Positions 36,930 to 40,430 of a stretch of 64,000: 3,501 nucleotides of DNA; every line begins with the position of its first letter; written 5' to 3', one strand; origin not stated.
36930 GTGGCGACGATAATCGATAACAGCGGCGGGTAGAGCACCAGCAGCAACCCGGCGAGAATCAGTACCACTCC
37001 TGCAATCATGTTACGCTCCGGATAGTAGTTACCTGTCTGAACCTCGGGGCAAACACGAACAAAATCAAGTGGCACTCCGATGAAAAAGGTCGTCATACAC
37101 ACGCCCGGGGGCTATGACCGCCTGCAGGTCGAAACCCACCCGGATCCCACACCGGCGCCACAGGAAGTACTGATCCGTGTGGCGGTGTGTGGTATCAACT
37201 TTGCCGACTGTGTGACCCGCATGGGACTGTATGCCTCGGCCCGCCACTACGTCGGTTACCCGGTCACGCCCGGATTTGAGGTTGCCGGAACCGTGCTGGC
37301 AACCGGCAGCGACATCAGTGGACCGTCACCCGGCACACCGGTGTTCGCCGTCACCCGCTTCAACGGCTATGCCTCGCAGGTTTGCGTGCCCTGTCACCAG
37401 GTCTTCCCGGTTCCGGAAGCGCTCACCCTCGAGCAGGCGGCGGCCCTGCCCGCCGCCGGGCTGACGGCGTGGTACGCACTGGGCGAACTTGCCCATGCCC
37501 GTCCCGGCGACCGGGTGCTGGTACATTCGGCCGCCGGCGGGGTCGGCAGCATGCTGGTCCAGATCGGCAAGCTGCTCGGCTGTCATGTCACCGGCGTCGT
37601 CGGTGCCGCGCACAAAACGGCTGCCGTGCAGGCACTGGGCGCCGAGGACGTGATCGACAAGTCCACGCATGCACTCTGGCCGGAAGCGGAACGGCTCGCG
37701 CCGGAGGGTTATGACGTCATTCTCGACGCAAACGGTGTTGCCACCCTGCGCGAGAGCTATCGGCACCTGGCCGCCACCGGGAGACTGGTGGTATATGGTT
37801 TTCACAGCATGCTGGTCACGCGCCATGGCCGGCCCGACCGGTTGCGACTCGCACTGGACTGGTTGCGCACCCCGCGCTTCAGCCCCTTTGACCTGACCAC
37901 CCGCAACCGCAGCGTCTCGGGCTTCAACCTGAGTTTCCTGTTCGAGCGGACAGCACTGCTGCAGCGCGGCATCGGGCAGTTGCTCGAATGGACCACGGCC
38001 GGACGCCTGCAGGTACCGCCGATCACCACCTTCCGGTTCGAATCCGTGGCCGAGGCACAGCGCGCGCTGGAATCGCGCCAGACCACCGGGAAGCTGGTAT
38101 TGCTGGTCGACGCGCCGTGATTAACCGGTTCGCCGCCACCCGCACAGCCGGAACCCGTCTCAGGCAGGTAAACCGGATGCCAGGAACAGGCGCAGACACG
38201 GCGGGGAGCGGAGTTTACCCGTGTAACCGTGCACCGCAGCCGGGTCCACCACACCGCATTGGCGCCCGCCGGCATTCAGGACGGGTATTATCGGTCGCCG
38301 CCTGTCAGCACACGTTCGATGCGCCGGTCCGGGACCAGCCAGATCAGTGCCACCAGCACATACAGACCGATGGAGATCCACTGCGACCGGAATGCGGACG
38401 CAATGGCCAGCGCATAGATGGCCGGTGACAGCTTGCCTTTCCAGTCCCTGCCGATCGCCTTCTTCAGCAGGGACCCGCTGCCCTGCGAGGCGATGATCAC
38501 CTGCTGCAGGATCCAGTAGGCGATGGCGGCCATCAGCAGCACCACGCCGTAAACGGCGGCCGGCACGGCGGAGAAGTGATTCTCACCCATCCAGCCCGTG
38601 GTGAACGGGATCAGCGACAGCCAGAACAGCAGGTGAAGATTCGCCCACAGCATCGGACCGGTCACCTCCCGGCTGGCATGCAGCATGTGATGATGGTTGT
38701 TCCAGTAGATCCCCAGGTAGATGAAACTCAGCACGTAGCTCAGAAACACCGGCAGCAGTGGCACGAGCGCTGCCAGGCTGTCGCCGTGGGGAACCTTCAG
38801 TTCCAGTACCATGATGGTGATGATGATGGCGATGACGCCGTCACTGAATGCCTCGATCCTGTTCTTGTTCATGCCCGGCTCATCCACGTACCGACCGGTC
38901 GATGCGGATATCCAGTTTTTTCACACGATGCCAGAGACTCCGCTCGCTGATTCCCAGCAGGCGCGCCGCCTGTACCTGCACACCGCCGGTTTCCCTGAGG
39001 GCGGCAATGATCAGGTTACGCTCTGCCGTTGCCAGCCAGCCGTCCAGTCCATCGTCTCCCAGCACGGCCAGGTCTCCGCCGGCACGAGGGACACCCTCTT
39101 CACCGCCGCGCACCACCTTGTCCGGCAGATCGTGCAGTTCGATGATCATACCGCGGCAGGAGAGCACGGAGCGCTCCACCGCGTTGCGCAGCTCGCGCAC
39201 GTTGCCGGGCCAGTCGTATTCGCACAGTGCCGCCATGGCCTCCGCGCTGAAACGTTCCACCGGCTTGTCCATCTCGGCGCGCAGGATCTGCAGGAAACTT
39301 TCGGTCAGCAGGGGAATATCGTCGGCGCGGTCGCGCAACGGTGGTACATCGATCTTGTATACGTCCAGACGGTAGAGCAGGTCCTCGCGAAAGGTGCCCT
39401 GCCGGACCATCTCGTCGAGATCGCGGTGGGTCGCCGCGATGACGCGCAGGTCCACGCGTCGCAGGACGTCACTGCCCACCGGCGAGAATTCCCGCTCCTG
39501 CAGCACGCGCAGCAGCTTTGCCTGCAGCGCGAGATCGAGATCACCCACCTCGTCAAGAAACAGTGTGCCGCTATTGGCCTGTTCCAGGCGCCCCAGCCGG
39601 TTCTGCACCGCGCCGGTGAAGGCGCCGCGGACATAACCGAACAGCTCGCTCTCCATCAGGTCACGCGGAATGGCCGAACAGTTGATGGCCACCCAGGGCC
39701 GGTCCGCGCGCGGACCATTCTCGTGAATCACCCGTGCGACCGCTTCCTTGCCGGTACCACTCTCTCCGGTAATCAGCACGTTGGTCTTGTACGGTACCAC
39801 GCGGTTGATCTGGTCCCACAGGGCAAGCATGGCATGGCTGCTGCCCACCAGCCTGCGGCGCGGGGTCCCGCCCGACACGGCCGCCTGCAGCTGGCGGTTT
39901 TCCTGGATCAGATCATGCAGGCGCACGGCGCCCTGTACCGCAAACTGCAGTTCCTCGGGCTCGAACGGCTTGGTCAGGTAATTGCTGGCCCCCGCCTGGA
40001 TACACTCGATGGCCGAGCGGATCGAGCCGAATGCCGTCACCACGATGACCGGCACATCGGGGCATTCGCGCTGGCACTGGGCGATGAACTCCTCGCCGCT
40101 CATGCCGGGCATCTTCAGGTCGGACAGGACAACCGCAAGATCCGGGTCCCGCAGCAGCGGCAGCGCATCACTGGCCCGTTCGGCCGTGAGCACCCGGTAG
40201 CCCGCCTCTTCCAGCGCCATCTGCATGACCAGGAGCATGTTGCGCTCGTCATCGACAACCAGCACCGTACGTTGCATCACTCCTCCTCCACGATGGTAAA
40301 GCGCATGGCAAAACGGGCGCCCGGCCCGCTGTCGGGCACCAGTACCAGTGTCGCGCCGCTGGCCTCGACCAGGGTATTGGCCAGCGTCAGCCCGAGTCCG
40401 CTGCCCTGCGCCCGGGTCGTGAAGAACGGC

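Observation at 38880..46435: NtrC-type regulator/kinase divergent from a Sel1-SulP-ClC operon that carries a sigma-54 promoter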

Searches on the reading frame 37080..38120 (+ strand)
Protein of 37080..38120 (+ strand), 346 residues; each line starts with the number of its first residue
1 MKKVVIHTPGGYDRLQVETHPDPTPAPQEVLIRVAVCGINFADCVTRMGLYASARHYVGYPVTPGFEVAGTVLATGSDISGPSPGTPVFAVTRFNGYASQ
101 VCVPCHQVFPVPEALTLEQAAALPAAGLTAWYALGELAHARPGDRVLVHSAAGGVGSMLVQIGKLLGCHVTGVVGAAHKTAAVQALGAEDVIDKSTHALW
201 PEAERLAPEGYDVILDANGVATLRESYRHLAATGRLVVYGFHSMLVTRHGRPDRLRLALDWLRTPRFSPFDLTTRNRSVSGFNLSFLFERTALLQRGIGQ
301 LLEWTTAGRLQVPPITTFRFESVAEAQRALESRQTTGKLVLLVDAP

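Call 3: search_protein_families(library=pfam, proteins=[window:37080-38120:+])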
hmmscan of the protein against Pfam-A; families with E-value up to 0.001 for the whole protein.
window:37080-38120:+ (346 aa): 3 families
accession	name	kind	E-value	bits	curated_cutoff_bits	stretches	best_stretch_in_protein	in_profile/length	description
PF13602.12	ADH_zinc_N_2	-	6.4e-21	76.1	27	1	186-341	1-134/134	Zinc-binding dehydrogenase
PF00107.32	ADH_zinc_N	-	6.5e-19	68.6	31.8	1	154-284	1-114/129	Zinc-binding dehydrogenase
PF08240.17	ADH_N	-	3.4e-13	50.2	23.5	1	27-107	2-98/104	Alcohol dehydrogenase GroES-like domain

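Call 4: search_protein_families(library=ncbifam, proteins=[window:37080-38120:+])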
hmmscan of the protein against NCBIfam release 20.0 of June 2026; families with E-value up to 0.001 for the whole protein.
window:37080-38120:+ (346 aa): 23 families
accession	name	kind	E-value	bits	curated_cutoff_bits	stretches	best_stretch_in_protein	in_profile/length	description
TIGR02824.1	quinone_pig3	subfamily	1e-59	202.2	296.8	1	1-342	1-324/325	putative NAD(P)H quinone oxidoreductase, PIG3 family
NF008024.0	PRK10754.1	subfamily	2.8e-34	118.6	348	1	2-247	3-246/327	NADPH:quinone reductase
NF041183.1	Pks2_ls1_myc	equivalog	2.4e-30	104.3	2400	1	4-343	1409-1729/2086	sulfolipid-1 biosynthesis phthioceranic/hydroxyphthioceranic acid synthase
TIGR02823.1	oxido_YhdH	subfamily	2.7e-29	102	297.25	1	16-241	15-243/324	acrylyl-CoA reductase family protein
NF010344.0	PRK13771.1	subfamily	3.2e-26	92.1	349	2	97-240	118-255/334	putative alcohol dehydrogenase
TIGR01751.1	crot-CoA-red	equivalog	7.6e-23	80.9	378.55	1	92-206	137-253/398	crotonyl-CoA carboxylase/reductase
NF041172.1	AcrlCoa_red_Thmprot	equivalog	6.6e-22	77.9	500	2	97-240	118-256/334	acryloyl-CoA reductase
NF047908.1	AldhRedAhr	equivalog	8.2e-20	70.9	470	2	92-240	117-260/335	NADPH-dependent aldehyde reductase Ahr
NF051456.1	acrylyl_AcuI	equivalog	2.4e-19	69.3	440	1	4-237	4-239/325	acrylyl-CoA reductase (NADPH)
TIGR02825.1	B4_12hDH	equivalog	2.4e-18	66.6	579.85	1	122-245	120-244/327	leukotriene B4 12-hydroxydehydrogenase/15-oxo-prostaglandin 13-reductase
NF058644.1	CurcmRedCuraProt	equivalog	3.4e-18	65.8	440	1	80-255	80-257/336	NADPH-dependent curcumin/dihydrocurcumin reductase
TIGR02817.1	adh_fam_1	subfamily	5.7e-18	65.4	284.05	1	20-218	22-224/336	zinc-binding alcohol dehydrogenase family protein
NF007489.0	PRK10083.1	equivalog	2.8e-14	52.9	376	2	88-243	108-262/339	Zn-dependent oxidoreductase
NF041097.1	keto_inos_dh_IolM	equivalog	6.9e-13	48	450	1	14-92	39-121/389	scyllo-inosose 3-dehydrogenase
NF003808.0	PRK05396.1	equivalog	1.7e-12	46.9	380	1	89-242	113-265/341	L-threonine 3-dehydrogenase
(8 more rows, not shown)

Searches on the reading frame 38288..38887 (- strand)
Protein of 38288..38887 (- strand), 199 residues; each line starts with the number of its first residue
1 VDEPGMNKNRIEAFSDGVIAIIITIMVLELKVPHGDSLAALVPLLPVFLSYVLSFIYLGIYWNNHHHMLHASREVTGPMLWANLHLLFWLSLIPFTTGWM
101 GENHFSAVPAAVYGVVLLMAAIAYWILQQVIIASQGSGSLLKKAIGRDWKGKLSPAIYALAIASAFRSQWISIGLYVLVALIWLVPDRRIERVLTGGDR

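Call 3: search_protein_families(library=pfam, proteins=[window:38288-38887:-])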
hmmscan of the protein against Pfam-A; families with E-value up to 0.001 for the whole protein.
window:38288-38887:- (199 aa): 1 family
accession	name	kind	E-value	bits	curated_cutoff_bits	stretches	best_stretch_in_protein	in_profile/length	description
PF06736.16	TMEM175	-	9.2e-32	109.8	25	1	10-94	1-88/88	Endosomal/lysosomal potassium channel TMEM175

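Call 4: search_protein_families(library=ncbifam, proteins=[window:38288-38887:-])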
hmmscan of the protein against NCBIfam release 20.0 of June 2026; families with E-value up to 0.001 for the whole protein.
window:38288-38887:- (199 aa): 0 families

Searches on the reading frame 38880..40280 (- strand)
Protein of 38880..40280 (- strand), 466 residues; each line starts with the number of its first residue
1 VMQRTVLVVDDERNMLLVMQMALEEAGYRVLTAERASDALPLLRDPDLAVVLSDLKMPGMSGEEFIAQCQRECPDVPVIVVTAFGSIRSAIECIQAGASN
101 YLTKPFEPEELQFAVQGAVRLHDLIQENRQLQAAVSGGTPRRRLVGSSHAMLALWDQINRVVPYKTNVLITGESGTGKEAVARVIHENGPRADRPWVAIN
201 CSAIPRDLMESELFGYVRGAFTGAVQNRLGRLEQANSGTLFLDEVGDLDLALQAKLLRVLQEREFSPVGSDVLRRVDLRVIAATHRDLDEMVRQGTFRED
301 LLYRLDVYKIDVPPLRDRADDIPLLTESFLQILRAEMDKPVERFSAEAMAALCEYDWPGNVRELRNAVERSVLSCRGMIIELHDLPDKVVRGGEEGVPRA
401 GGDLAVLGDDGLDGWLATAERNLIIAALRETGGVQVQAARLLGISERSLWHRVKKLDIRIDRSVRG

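Call 3: search_protein_families(library=pfam, proteins=[window:38880-40280:-])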
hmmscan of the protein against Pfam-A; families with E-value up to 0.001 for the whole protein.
window:38880-40280:- (466 aa): 8 families
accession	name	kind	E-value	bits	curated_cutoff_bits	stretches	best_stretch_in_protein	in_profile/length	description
PF00158.32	Sigma54_activat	-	8.6e-69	231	20.2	1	144-310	1-167/168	Sigma-54 interaction domain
PF25601.1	AAA_lid_14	-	7.3e-27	93.5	27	1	316-395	1-80/87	AAA+ ATPase lid domain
PF00072.30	Response_reg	-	7.7e-27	94.1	30.2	1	6-115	1-110/111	Response regulator receiver domain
PF14532.12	Sigma54_activ_2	-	1.4e-23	84.1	25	1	145-315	1-138/138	Sigma-54 interaction domain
PF02954.25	HTH_8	-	1.7e-12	47.3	22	1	417-456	3-42/42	Bacterial regulatory protein, Fis family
PF07728.20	AAA_5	-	1.6e-07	31.8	22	1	167-286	1-123/139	AAA domain (dynein-related subfamily)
PF13191.12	AAA_16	-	7.7e-05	23.7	32.6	1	146-261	4-121/167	AAA ATPase domain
PF00004.35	AAA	-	0.00018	22.4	21.2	1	168-293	1-119/131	ATPase family associated with various cellular activities (AAA)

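Call 4: search_protein_families(library=ncbifam, proteins=[window:38880-40280:-])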
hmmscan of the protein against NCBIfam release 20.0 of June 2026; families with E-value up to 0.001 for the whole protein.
window:38880-40280:- (466 aa): 111 families (the best 25 are shown)
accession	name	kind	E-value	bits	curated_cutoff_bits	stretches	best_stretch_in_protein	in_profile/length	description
NF008469.0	PRK11361.1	equivalog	4.8e-130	434.3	714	1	3-458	4-456/461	acetoacetate metabolism transcriptional regulator AtoC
TIGR01818.1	ntrC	equivalog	1.9e-126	422.6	558.6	1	6-455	1-462/463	nitrogen regulation protein NR(I)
TIGR02915.1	PEP_resp_reg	equivalog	1.3e-112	377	502.6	1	6-458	1-444/445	PEP-CTERM-box response regulator transcription factor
NF007689.0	PRK10365.1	equivalog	7.7e-108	361.1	760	1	5-452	7-438/441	sigma-54-dependent response regulator transcription factor ZraR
NF011695.0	PRK15115.1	equivalog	9.1e-105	351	763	1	5-380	8-373/445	two-component system response regulator GlrR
NF008176.1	PRK10923.1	equivalog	4.1e-104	348.8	620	1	2-458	2-468/469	nitrogen regulation protein NR(I)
NF041946.1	LuxO_transreg_Vib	equivalog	7.1e-104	348.2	800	1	10-389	3-380/463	quorum-sensing sigma-54 dependent transcriptional regulator LuxO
TIGR01817.1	nifA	equivalog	1.2e-103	347.7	528.85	2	134-384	188-437/534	nif-specific transcriptional activator NifA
NF051870.1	NAssimRespRegNtrX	equivalog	1.6e-100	337.1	600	1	5-455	3-449/452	nitrogen assimilation response regulator NtrX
NF041552.1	TF_PrdR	equivalog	8.4e-99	331.4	795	1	142-455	267-575/577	sigma-54 dependent transcriptional regulator PrdR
NF003451.0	PRK05022.1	equivalog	1.9e-97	327.2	476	1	126-459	170-511/512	nitric oxide reductase transcriptional regulator NorR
NF038308.1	RNA_repair_RtcR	equivalog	4.6e-96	322.7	650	1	118-460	156-520/530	RNA repair transcriptional activator RtcR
NF050807.1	TransRegFlbDCaul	equivalog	5.7e-95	318.8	750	1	14-455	12-437/454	sigma-54-dependent transcriptional regulator FlbD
NF011958.0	PRK15429.1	equivalog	2.4e-87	294.1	830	1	120-461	355-689/692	formate hydrogenlyase transcriptional activator FlhA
NF049963.1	RespRegFlgRCampy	domain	4.2e-84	282.9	750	1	6-384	3-376/429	fla regulon two-component system response regulator FlgR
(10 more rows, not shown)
